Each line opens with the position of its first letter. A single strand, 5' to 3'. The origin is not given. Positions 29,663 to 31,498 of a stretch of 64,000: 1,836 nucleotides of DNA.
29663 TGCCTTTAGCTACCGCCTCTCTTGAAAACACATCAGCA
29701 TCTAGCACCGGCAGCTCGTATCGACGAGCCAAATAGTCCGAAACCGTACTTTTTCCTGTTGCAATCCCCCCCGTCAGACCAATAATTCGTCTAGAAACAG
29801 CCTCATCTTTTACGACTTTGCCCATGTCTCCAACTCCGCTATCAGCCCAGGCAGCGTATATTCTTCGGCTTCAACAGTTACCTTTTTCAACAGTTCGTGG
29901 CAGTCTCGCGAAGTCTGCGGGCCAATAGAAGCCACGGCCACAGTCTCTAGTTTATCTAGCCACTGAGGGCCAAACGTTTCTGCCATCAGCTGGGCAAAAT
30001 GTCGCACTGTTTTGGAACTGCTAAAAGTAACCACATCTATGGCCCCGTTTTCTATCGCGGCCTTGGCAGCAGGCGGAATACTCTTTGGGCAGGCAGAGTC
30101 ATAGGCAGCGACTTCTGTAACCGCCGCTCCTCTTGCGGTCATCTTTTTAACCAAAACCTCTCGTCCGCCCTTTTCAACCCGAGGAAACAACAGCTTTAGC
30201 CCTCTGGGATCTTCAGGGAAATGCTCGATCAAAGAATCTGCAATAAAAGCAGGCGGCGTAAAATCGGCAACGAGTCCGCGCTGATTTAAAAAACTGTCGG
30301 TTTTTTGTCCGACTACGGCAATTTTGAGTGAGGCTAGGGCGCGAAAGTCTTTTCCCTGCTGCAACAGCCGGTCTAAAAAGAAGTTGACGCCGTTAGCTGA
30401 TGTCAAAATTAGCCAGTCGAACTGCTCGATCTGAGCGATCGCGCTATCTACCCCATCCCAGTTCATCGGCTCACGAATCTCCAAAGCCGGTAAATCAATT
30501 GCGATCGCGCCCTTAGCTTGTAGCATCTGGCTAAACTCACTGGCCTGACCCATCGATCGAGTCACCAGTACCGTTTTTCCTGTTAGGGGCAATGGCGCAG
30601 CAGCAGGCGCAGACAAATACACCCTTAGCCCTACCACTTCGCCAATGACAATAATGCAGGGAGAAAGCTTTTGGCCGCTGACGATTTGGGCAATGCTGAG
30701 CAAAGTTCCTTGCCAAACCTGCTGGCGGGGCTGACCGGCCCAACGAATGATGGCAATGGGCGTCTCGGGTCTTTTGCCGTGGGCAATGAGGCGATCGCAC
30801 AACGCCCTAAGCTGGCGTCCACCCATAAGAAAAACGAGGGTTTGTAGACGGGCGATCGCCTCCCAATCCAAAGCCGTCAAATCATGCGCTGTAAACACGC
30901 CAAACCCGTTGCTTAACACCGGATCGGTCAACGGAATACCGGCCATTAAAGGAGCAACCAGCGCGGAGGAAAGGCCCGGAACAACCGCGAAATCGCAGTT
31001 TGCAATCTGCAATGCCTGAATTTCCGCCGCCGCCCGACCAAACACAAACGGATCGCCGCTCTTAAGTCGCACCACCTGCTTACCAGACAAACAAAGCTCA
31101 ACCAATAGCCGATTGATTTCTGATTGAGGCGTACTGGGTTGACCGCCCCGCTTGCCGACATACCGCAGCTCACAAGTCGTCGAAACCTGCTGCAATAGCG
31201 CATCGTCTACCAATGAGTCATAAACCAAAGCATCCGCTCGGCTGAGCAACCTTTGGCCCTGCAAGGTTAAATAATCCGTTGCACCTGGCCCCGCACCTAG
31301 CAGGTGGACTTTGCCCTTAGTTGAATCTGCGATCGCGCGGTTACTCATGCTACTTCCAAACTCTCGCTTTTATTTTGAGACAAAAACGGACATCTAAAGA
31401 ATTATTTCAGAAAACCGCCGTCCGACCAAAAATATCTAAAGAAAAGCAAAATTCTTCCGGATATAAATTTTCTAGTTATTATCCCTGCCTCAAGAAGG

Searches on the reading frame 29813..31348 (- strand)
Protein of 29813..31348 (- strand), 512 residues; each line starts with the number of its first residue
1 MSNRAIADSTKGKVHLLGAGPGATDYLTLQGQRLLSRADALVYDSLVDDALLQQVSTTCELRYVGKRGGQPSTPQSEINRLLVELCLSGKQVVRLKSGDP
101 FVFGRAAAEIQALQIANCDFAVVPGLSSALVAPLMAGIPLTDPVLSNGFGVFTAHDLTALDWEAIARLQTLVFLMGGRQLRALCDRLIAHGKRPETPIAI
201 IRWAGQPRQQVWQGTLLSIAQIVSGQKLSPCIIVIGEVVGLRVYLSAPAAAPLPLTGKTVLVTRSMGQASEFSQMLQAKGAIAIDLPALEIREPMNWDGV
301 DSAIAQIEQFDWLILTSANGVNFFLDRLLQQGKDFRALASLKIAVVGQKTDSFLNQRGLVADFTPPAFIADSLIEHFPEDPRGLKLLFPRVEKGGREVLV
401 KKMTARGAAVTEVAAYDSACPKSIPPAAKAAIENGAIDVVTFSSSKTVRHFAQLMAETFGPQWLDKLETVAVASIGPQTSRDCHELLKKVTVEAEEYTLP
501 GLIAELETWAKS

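Call 57: search_protein_families(library=pfam, proteins=[window:29813-31348:-], max_evalue=0.00001)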
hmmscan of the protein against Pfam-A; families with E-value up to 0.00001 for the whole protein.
window:29813-31348:- (512 aa): 2 families
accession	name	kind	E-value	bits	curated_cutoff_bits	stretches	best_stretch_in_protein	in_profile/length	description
PF02602.20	HEM4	-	6.6e-57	192.7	27.5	1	271-504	2-231/231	Uroporphyrinogen-III synthase HemD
PF00590.25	TP_methylase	-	1.2e-44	153.2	27.8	1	13-217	1-209/212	Tetrapyrrole (Corrin/Porphyrin) Methylases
